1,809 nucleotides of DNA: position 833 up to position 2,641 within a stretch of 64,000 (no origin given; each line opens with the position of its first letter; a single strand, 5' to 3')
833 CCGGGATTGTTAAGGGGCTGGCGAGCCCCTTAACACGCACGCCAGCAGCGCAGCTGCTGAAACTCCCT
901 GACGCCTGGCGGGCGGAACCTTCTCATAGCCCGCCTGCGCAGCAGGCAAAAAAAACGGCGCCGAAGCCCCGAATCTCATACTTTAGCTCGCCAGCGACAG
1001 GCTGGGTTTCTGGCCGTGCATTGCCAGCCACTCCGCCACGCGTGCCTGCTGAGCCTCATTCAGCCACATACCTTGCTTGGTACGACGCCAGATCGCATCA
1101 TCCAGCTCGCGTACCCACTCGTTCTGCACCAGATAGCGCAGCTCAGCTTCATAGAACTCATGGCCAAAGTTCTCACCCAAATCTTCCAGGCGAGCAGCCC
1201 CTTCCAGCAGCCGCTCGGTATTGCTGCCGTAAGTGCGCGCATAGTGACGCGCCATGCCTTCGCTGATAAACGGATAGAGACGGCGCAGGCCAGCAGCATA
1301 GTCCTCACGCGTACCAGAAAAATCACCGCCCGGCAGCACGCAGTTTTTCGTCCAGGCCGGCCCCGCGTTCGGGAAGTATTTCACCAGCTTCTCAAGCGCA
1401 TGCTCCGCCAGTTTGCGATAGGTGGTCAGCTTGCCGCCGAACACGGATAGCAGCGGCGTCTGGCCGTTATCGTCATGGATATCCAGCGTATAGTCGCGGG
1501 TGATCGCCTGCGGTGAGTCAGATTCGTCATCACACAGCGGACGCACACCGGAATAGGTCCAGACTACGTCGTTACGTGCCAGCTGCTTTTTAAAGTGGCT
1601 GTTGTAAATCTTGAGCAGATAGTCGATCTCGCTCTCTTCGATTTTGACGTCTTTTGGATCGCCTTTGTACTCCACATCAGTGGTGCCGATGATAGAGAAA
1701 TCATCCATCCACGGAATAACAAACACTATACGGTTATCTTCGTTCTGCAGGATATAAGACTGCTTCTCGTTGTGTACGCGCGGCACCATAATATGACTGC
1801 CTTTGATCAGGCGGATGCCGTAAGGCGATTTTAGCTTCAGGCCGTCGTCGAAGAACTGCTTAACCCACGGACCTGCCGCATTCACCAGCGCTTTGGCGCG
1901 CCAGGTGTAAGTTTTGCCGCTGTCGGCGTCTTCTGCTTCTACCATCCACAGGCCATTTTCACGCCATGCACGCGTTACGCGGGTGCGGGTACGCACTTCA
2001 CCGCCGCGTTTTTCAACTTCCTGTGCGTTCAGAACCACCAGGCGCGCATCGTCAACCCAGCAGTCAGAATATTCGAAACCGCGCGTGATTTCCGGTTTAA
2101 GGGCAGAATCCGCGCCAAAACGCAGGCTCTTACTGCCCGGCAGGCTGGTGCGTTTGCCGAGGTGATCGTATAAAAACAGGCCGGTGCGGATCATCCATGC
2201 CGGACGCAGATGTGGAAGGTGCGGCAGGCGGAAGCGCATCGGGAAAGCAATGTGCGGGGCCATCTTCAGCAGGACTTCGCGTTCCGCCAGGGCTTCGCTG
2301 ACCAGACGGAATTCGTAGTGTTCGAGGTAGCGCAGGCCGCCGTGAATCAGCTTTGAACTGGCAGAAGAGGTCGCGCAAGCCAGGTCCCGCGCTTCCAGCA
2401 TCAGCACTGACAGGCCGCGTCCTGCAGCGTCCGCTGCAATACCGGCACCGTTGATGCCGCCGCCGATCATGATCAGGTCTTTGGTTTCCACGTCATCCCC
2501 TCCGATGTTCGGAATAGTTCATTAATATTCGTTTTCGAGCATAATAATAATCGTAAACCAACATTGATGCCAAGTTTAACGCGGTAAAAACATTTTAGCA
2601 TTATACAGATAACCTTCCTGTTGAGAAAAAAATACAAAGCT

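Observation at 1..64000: About 15 of roughly 40 chromosomal genes are pseudogenes, a signature of a genome in early reductive evolution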

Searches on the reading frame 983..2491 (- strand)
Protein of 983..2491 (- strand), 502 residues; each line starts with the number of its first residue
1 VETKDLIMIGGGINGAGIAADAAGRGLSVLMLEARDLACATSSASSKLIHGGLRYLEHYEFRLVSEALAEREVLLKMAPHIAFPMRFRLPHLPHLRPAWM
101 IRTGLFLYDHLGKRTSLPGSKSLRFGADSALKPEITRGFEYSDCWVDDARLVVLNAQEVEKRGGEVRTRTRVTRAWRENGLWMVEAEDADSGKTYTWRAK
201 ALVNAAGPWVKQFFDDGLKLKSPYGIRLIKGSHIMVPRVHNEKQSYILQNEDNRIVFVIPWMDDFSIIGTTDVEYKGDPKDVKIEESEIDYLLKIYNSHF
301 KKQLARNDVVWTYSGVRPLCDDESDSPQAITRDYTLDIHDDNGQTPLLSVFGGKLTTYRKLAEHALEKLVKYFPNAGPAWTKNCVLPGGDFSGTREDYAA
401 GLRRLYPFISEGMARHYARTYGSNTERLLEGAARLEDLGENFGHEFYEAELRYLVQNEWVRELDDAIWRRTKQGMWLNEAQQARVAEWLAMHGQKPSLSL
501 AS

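Call 38: list_cluster_members(proteins=[window:983-2491:-, window:3945-4703:+, window:30823-31398:-, window:32170-32946:+, window:37342-38694:+, window:40629-41501:-, window:45848-48400:-, window:61161-62339:-, window:51721-52809:+, window:54852-55535:+])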
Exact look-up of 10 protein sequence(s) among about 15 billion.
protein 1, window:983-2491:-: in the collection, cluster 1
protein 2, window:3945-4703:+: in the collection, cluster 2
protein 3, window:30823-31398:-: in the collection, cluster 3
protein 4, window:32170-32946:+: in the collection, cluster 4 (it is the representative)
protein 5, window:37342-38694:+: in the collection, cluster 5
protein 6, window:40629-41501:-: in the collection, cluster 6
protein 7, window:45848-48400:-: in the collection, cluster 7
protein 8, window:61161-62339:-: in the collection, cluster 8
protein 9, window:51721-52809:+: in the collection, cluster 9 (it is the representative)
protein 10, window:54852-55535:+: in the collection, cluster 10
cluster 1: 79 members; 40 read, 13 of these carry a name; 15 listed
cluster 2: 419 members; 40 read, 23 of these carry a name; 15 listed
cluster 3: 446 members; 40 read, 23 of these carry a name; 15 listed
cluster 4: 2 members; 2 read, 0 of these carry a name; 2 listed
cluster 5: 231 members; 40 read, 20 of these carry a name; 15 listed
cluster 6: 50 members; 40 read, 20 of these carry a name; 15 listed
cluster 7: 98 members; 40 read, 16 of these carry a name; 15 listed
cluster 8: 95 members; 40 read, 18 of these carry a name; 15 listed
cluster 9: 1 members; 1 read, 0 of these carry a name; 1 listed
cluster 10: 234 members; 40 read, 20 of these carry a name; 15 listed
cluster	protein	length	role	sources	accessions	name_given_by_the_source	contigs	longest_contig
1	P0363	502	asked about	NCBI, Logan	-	-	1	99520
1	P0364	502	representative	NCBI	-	-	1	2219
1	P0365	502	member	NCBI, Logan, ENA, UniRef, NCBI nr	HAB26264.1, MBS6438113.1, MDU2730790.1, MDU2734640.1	MAG: glycerol-3-phosphate dehydrogenase [Mixta calida] | glycerol-3-phosphate dehydrogenase n=1 Tax=Pantoea TaxID=53335 RepID=UPI00066040CF | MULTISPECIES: glycerol-3-phosphate dehydrogenase [Pantoea]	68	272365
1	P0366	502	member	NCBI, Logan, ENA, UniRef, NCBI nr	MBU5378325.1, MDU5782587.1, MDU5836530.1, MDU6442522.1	MAG: glycerol-3-phosphate dehydrogenase [Pantoea sp.] | Glycerol-3-phosphate dehydrogenase n=3 Tax=Pantoea septica TaxID=472695 ... | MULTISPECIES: glycerol-3-phosphate dehydrogenase [Pantoea]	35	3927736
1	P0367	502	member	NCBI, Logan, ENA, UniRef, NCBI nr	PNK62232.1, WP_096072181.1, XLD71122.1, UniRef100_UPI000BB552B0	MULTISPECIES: glycerol-3-phosphate dehydrogenase [Pantoea] | glycerol-3-phosphate dehydrogenase n=1 Tax=Pantoea TaxID=53335 RepID=UPI000BB552B0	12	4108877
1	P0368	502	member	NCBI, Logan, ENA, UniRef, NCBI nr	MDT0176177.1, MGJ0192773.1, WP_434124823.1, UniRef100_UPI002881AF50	glycerol-3-phosphate dehydrogenase [Pantoea sp. RRHST58] | glycerol-3-phosphate dehydrogenase n=1 Tax=Pantoea sp. RRHST58 TaxID=3425183 ... | glycerol-3-phosphate dehydrogenase [Enterobacter sp. BRE11]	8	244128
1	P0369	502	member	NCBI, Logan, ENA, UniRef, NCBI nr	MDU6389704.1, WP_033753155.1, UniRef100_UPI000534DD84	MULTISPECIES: glycerol-3-phosphate dehydrogenase [unclassified Pantoea] | glycerol-3-phosphate dehydrogenase n=1 Tax=unclassified Pantoea TaxID=2630326 ...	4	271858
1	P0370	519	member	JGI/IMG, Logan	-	glycerol-3-phosphate dehydrogenase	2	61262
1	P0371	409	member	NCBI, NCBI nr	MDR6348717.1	glycerol-3-phosphate dehydrogenase [Pantoea sp. SORGH_AS 659] | glycerol-3-phosphate dehydrogenase [Pantoea sp. SORGH_AS_0659]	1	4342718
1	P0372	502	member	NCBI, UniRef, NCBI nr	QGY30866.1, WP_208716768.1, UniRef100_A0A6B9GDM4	glycerol-3-phosphate dehydrogenase [Pantoea cypripedii] | Glycerol-3-phosphate dehydrogenase n=1 Tax=Pantoea cypripedii TaxID=55209 ...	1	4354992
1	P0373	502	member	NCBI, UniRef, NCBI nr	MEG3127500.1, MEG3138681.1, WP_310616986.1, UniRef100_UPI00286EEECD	glycerol-3-phosphate dehydrogenase [Pantoea cypripedii] | glycerol-3-phosphate dehydrogenase n=1 Tax=Pantoea cypripedii TaxID=55209 ...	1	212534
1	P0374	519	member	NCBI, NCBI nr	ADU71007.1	Glycerol-3-phosphate dehydrogenase [Pantoea sp. At-9b]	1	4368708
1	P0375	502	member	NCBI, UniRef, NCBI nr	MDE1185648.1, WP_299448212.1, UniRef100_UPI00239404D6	MAG: glycerol-3-phosphate dehydrogenase [Pantoea sp.] | glycerol-3-phosphate dehydrogenase n=1 Tax=Pantoea sp. TaxID=69393 RepID=UPI00239404D6 | glycerol-3-phosphate dehydrogenase [Pantoea sp.]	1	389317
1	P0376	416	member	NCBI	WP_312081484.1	glycerol-3-phosphate dehydrogenase, partial [Pantoea septica]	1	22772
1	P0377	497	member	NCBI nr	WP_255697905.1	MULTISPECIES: glycerol-3-phosphate dehydrogenase [unclassified Pantoea]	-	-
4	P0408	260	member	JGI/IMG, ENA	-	-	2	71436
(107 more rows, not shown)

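Call 50: find_encoding_contigs(protein=window:983-2491:-, flank=10000, max_places=6)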
Protein window:983-2491:- (502 aa): 1 contig read that carries it; 1 place shown.
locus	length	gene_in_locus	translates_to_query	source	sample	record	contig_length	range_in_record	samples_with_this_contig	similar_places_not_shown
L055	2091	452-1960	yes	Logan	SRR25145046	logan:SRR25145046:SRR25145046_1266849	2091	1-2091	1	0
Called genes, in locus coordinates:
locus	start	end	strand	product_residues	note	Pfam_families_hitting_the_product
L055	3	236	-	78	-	?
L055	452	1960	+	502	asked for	PF01266:DAO, PF16901:DAO_C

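Call 64: find_encoding_contigs(protein=P0408, flank=10000, max_places=2)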
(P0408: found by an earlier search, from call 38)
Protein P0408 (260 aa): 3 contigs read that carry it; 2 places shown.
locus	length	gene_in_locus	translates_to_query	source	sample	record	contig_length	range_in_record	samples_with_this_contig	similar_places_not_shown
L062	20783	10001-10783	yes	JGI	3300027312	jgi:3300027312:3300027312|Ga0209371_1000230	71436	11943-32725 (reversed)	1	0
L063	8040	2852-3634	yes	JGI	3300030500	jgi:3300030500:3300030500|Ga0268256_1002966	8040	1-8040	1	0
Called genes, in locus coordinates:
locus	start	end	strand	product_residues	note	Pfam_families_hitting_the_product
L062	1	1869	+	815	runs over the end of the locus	PF00343:Phosphorylase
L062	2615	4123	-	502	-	PF01266:DAO, PF16901:DAO_C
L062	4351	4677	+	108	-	PF00581:Rhodanese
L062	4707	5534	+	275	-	PF12122:Rhomboid_N, PF01694:Rhomboid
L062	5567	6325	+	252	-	PF08220:HTH_DeoR, PF08279:HTH_11 (weak), PF00392:GntR (faint), PF00455:DeoRC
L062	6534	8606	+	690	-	PF21226:MalQ_N, PF02446:Glyco_hydro_77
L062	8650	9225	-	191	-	PF01521:Fe-S_biosyn, PF01106:NifU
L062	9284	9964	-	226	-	PF18912:DZR_2 (weak), PF00156:Pribosyltran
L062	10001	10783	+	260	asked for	PF00561:Abhydrolase_1, PF00975:Thioesterase, PF12146:Hydrolase_4, PF12697:Abhydrolase_6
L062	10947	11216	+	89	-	PF07338:YdgH_BhsA-like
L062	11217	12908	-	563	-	PF00128:Alpha-amylase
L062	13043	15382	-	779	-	PF09371:Tex_N, PF22706:Tex_central_region, PF14639:YqgF (weak), PF16921:Tex_YqgF, PF14635:HHH_7, PF12836:HHH_3, PF17674:HHH_9, PF00575:S1, +1 more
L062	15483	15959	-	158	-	PF03449:GreA_GreB_N, PF01272:GreA_GreB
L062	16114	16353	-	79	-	-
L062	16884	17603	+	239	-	PF00072:Response_reg, PF00486:Trans_reg_C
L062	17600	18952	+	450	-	PF00672:HAMP, PF00512:HisKA, PF02518:HATPase_c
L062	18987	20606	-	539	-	PF01293:PEPCK_ATP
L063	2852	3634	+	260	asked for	PF00561:Abhydrolase_1, PF00975:Thioesterase, PF12146:Hydrolase_4, PF12697:Abhydrolase_6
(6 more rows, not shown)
